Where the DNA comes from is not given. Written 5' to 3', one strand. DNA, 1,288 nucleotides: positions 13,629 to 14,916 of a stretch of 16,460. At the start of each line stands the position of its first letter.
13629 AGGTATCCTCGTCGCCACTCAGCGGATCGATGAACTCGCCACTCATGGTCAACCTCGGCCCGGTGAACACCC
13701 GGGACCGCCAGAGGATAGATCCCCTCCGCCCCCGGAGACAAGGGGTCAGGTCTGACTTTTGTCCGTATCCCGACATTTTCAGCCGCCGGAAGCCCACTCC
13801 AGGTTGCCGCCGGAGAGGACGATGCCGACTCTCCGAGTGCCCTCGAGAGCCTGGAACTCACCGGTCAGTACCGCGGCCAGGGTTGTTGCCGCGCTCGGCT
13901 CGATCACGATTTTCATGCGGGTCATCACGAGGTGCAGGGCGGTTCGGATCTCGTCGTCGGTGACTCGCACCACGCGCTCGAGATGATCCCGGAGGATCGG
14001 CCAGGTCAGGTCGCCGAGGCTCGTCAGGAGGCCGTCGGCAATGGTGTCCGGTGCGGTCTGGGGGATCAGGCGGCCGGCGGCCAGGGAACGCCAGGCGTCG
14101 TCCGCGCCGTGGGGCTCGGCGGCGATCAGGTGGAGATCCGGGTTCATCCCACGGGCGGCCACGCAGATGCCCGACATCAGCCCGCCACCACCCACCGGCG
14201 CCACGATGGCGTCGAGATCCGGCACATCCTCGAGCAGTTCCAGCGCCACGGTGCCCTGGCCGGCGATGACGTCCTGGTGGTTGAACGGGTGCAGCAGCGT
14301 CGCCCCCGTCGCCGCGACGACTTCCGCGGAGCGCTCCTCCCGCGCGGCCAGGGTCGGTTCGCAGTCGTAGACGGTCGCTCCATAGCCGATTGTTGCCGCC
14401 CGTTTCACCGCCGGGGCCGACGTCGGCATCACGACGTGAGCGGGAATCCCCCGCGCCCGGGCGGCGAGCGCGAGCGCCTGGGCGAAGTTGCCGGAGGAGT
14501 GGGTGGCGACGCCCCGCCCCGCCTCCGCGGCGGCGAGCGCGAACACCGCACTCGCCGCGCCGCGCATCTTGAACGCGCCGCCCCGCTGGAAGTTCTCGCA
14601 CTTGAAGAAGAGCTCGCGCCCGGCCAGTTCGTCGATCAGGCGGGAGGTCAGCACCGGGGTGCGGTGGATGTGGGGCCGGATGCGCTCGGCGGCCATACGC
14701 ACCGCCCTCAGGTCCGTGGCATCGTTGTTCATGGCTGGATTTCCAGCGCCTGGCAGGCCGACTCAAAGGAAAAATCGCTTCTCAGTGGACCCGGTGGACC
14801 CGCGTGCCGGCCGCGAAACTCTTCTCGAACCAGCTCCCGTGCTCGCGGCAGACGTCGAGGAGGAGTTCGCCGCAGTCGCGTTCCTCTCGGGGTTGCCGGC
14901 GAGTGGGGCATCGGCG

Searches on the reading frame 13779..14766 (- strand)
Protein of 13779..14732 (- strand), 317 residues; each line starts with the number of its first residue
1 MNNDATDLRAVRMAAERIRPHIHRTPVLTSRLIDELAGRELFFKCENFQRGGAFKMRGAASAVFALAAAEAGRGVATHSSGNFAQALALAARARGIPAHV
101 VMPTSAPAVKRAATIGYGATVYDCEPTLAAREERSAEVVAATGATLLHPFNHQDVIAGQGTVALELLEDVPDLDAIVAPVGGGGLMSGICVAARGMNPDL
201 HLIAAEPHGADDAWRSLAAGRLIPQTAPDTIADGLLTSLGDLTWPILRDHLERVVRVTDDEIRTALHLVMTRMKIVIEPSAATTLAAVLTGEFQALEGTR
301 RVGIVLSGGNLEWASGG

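Call 22: search_protein_families(library=pfam, max_evalue=0.01, proteins=[window:13779-14732:-, window:13858-14766:-])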
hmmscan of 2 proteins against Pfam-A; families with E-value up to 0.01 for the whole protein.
window:13779-14732:- (317 aa): 1 family
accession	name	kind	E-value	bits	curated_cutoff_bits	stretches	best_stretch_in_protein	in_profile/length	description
PF00291.31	PALP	-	1.1e-76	258.4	35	1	18-308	1-295/295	Pyridoxal-phosphate dependent enzyme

window:13858-14766:- (302 aa): 0 families

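Call 26: list_cluster_members(proteins=[P0001, window:13779-14732:-, window:2736-3074:+])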
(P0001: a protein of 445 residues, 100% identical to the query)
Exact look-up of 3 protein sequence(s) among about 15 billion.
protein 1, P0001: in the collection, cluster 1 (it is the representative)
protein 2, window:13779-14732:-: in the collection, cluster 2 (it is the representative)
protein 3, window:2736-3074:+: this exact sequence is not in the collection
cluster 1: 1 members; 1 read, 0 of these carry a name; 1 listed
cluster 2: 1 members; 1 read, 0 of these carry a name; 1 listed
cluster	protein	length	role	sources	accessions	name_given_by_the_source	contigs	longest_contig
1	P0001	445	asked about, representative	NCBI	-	-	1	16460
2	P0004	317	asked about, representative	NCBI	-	-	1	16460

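Call 28: find_related_loci(query=P0004, collection=genome_contigs, flank=3000)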
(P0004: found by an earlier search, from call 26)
Query P0004 (317 aa) in genome_contigs; peptide patterns used: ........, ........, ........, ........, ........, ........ (x = any residue, [..] = any of these).
600 stretches matched a pattern (row limit reached: there are more); 596 encode a relative of the query (tblastn E <= 1e-3); the best 80 are kept; 80 distinct loci.
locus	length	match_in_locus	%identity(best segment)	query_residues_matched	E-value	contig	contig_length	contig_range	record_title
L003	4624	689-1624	68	1-312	6e-131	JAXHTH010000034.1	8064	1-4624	MAG: Planctomycetota bacterium isolate MAG19_tar_biofilm MAG19_34, whole genome shotgun sequence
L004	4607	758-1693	70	1-312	5e-123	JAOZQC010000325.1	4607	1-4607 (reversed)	MAG: Planctomycetota bacterium isolate GMC4.metabat2.66 GMC4_38374_length_4607_cov_5.350615, whole genome shotgun sequen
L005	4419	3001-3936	58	1-312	2e-122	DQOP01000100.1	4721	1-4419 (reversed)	MAG TPA_asm: Candidatus Poseidoniales archaeon isolate SZUA-1158 k95_384455, whole genome shotgun sequence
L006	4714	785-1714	64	5-315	3e-119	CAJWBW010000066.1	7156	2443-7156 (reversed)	MAG TPA_asm: uncultured Phycisphaerae bacterium isolate ERR598992_bin.97_MetaBAT_v2.12.1_MAG genome assembly, contig: NO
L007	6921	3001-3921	64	5-311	1e-118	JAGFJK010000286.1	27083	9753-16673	MAG: Pirellulaceae bacterium isolate mag.21 k127_847826, whole genome shotgun sequence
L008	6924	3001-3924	57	5-312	9e-117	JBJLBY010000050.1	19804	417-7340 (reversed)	MAG: Candidatus Poseidoniales archaeon isolate LRMED-003 MGIII-CG-Epi1-LRMED-003-C6972, whole genome shotgun sequence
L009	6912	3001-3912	62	8-313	9e-116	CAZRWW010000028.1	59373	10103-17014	MAG TPA_asm: uncultured bacterium isolate binchicken_co7_194 genome assembly, contig: NODE_936_length_59373_cov_6.928588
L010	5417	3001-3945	57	4-312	3e-114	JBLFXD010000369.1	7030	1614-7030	MAG: Planctomycetaceae bacterium isolate 3300053785_11 Ga0535658_0034035, whole genome shotgun sequence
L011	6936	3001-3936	60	1-312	2e-112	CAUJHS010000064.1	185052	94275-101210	MAG: Planctomycetota bacterium isolate KLAP214 genome assembly, contig: KLAP214_417911, whole genome shotgun sequence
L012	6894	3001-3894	55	16-315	7e-111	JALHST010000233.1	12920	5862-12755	MAG: Maribacter sp. isolate PFL5 seq_3584960, whole genome shotgun sequence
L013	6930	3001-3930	61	5-315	7e-111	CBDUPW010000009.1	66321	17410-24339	MAG TPA_asm: uncultured Polyangiaceae bacterium isolate SRR22808130_binner12_Refined_95 genome assembly, contig: ERZ2504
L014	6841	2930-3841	60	7-312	1e-110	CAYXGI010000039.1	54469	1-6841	MAG TPA_asm: uncultured Phycisphaerales bacterium isolate binchicken_co147_286 genome assembly, contig: NODE_1981_length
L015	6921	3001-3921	56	7-315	2e-109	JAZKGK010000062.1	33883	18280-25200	MAG: Bacteroidota bacterium isolate DC_RB_04_SPN110320-bin044_1 DCRB04SPN_B044_1_000000000062, whole genome shotgun sequ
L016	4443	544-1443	63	11-312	1e-109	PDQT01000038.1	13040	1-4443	MAG: bacterium DOLZORAL124_64_63 isolate DOLZORAL124_64_63 DolZOral124_scaffold_21660_curated, whole genome shotgun sequ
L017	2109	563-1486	54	3-312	3e-115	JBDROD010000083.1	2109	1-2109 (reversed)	MAG: Candidatus Zixiibacteriota bacterium isolate MEGAHIT-group-1.93 k141_8124776, whole genome shotgun sequence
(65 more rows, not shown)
